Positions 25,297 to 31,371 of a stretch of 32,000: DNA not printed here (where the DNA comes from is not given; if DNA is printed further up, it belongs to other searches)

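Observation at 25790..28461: SNF2 ATPase fused to ~890 aa of unrecognised 15-residue Cys-anchored repeats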

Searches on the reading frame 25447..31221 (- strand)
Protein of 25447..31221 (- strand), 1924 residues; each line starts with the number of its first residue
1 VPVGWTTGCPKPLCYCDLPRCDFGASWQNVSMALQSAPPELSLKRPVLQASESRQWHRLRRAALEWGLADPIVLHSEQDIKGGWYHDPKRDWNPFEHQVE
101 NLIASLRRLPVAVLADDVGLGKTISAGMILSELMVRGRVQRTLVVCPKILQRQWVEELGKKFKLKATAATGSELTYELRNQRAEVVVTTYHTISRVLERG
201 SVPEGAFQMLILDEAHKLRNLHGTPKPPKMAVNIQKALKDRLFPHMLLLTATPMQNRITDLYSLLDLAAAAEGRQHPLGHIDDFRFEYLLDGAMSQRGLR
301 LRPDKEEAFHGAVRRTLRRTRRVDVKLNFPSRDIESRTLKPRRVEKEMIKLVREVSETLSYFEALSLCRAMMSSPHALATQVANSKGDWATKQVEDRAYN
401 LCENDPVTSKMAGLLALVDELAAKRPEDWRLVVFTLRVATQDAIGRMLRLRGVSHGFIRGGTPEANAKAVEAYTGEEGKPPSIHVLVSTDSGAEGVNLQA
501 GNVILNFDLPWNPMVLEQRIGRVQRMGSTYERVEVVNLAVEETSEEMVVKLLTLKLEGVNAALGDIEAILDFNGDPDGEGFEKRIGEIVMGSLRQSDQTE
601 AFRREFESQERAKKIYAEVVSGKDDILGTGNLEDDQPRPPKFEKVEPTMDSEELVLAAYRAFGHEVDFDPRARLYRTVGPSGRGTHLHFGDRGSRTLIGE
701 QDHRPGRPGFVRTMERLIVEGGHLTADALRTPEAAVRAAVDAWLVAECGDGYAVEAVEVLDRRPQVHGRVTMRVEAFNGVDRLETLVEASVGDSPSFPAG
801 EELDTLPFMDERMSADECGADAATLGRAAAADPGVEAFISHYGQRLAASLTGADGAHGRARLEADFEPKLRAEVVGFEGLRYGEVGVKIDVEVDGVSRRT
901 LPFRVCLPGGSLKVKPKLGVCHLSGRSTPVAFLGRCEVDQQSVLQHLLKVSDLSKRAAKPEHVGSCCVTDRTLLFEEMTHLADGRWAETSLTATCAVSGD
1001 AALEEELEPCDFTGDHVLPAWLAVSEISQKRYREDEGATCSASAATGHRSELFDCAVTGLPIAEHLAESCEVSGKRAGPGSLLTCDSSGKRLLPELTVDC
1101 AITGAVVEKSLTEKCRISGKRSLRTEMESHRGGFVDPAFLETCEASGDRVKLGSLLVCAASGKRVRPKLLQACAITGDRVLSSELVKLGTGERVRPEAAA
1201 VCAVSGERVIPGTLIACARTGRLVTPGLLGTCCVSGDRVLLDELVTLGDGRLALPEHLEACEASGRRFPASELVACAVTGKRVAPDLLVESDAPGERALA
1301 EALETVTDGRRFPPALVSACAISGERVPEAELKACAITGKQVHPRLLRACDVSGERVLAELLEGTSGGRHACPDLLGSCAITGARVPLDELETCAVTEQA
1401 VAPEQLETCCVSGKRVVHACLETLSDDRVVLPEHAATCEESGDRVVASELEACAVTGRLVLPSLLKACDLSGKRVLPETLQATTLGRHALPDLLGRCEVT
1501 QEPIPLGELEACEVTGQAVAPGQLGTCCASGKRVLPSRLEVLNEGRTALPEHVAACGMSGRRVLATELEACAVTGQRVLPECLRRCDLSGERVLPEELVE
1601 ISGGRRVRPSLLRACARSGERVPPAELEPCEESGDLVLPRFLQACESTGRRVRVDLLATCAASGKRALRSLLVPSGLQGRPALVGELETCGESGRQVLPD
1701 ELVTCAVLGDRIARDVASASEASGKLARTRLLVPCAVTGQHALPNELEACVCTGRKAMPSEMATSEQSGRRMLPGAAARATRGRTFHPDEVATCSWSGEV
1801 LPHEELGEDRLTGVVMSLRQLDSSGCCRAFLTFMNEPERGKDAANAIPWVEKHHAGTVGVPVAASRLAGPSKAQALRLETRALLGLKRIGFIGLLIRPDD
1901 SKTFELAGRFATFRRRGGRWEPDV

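Call 5: search_protein_families(library=pfam, proteins=[window:25447-31221:-], max_evalue=1)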
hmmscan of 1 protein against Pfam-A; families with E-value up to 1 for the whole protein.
window:25447-31221:- (1924 aa): 8 families
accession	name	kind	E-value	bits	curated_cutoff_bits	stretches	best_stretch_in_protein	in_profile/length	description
PF00176.29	SNF2-rel_dom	-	1.4e-26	93.7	24.9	1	112-350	20-250/290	SNF2-related domain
PF00271.37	Helicase_C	-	7.3e-15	55.6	23.5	1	417-527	6-110/110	Helicase conserved C-terminal domain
PF04851.21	ResIII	-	1.4e-12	48.3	22.5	1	113-253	27-162/164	Type III restriction enzyme, res subunit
PF00270.35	DEAD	-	1.4e-09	38.4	26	1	114-255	19-162/167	DEAD/DEAH box helicase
PF00766.25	ETF_alpha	-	7.1e-07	29.6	27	0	1160-1178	55-73/81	Electron transfer flavoprotein FAD-binding domain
PF09866.14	DUF2093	-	0.00033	20.4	25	1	1379-1396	10-27/42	Uncharacterized protein conserved in bacteria (DUF2093)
PF07016.16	CRAM_rpt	-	0.2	11.9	19.8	1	1098-1119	2-20/22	Cysteine-rich acidic integral membrane protein precursor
PF02827.21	PKI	-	0.26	12.1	25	0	1271-1305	8-43/69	cAMP-dependent protein kinase inhibitor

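Call 6: search_protein_families(library=ncbifam, proteins=[window:25447-31221:-], max_evalue=1)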
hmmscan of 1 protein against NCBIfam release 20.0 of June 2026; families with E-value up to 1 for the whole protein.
window:25447-31221:- (1924 aa): 25 families
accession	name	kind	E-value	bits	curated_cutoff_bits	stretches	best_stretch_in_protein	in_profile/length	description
NF038317.1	DISARM_DrmD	equivalog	1e-58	199.5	610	2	409-575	485-662/1021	DISARM system SNF2-like helicase DrmD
NF038318.1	DISARM_DrmD_b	equivalog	6.4e-54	183.4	950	2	91-266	29-203/868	DISARM system SNF2-like helicase DrmD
NF041062.1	DpdE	equivalog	7.7e-49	166.5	500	2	114-288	175-329/1048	protein DpdE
NF042964.1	phospholipD_antiphage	equivalog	1e-42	146.5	1100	2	482-573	745-836/895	phospholipase D-like domain-containing anti-phage protein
NF003426.0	PRK04914.1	equivalog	2.6e-36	125.3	576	2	107-257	168-320/959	RNA polymerase-associated protein RapA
NF058637.1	helic_SCO1167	equivalog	1.1e-29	103.2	1200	1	112-570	491-917/932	SCO1167/SCO6262 family helicase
NF053675.1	pilus_reg_Snf2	equivalog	6.6e-21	74.1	1100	2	113-266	607-749/1029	pilus expression-regulating Snf2 family helicase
NF041790.1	anti-phage_ZorD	equivalog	2.1e-10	39.2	1500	2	182-529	703-1027/1035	type I Zorya anti-phage system protein ZorD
NF008744.0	PRK11776.1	equivalog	5.6e-10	38.4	524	2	481-533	291-343/460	ATP-dependent RNA helicase DbpA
NF053631.1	RNA_helic_CshA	equivalog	2.6e-09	36.5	646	2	432-537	241-342/434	degradosome RNA helicase CshA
NF008394.0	PRK11192.1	equivalog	2.5e-08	33.2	507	1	424-533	243-348/441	ATP-dependent RNA helicase SrmB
NF053711.1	RNA_heli_RhlE1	exception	3.5e-07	29.3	750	1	429-537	244-349/434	RNA helicase RhlE1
NF010337.0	PRK13766.1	equivalog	5.1e-07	28.2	610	2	118-217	39-143/781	Hef nuclease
NF003390.0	PRK04537.1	equivalog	2.6e-05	23.5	732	1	355-530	198-355/572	ATP-dependent RNA helicase RhlB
NF002340.1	PRK01297.1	equivalog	0.00011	21.2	564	1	389-529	219-346/372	ATP-dependent RNA helicase RhlB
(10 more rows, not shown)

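Call 7: search_protein_families(library=padloc, proteins=[window:25447-31221:-], max_evalue=1)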
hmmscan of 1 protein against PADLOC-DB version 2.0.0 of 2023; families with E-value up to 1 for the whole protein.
window:25447-31221:- (1924 aa): 46 families (the best 25 are shown)
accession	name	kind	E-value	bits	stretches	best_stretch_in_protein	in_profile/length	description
PDLC02619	DrmD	-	1.7e-53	180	2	91-266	32-206/872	DrmD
PDLC02500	BrxHI|BrxHII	-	1.2e-50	171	3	400-564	451-610/933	BrxHI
PDLC02623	DrmD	-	4.1e-47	158.6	3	379-570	483-667/1040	DrmD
PDLC02621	DrmD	-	1.3e-45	154.1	2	409-615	500-718/1040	DrmD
PDLC00659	HmaA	-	4.8e-42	141.9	2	308-601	387-679/1176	SNF2 helicase / DEAD-box helicase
PDLC02843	DpdE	-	7.7e-34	114.8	2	95-267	160-311/1091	DpdE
PDLC02504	BrxHI|BrxHII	-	1.1e-33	114.3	2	400-608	457-655/971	BrxHII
PDLC02620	DrmD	-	3.9e-33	112.5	2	483-608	534-656/1060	DrmD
PDLC02840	DpdE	-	9.5e-33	111.5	2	113-285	180-331/1091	DpdE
PDLC02572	DrmA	-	2.1e-31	106.7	2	98-385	123-418/1043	DrmA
PDLC02193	PLD_Helicase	-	2.1e-30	103.6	3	482-624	753-896/905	-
PDLC02634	DrmD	-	2.5e-26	89.8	2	107-267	105-270/900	DrmD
PDLC00633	ZorD1|ZorD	-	5e-26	89.1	1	112-557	465-879/908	"SWI2/SNF2 helicase, Mrr-like nuclease"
PDLC02632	DrmD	-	7.8e-26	88.7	2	111-167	141-198/662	DrmD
PDLC02846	DpdE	-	3.9e-23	79.3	2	113-263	183-332/1034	DpdE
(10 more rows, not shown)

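Call 30: find_encoding_contigs(protein=window:25447-31128:-, flank=10000, max_places=3)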
Protein window:25447-31128:- (1893 aa): 2 contigs read that carry it; 2 places shown.
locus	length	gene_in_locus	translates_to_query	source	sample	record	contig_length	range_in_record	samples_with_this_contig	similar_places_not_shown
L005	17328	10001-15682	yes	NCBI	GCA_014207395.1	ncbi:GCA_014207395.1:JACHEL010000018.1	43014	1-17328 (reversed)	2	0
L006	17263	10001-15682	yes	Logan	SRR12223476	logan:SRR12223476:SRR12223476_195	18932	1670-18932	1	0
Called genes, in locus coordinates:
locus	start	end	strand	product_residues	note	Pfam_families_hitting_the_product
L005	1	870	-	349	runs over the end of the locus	-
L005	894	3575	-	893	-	PF04851:ResIII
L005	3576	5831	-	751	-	PF01555:N6_N4_Mtase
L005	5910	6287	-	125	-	-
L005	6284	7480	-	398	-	-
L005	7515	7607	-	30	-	-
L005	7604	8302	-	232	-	-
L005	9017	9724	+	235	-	-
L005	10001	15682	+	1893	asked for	PF00176:SNF2-rel_dom, PF00270:DEAD, PF04851:ResIII, PF00271:Helicase_C, PF00766:ETF_alpha (faint)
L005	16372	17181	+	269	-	-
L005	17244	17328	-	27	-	?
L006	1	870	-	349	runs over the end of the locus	-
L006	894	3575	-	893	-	PF04851:ResIII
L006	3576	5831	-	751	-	PF01555:N6_N4_Mtase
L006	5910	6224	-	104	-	-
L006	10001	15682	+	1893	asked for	PF00176:SNF2-rel_dom, PF00270:DEAD, PF04851:ResIII, PF00271:Helicase_C, PF00766:ETF_alpha (faint)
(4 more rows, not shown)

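Call 58: search_protein_families(library=padloc, proteins=[L005:8783-9724:+], max_evalue=0.001)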
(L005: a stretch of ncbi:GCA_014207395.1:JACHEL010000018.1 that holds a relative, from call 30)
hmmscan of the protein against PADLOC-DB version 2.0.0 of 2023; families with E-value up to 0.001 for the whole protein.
L005:8783-9724:+ (313 aa): 0 families
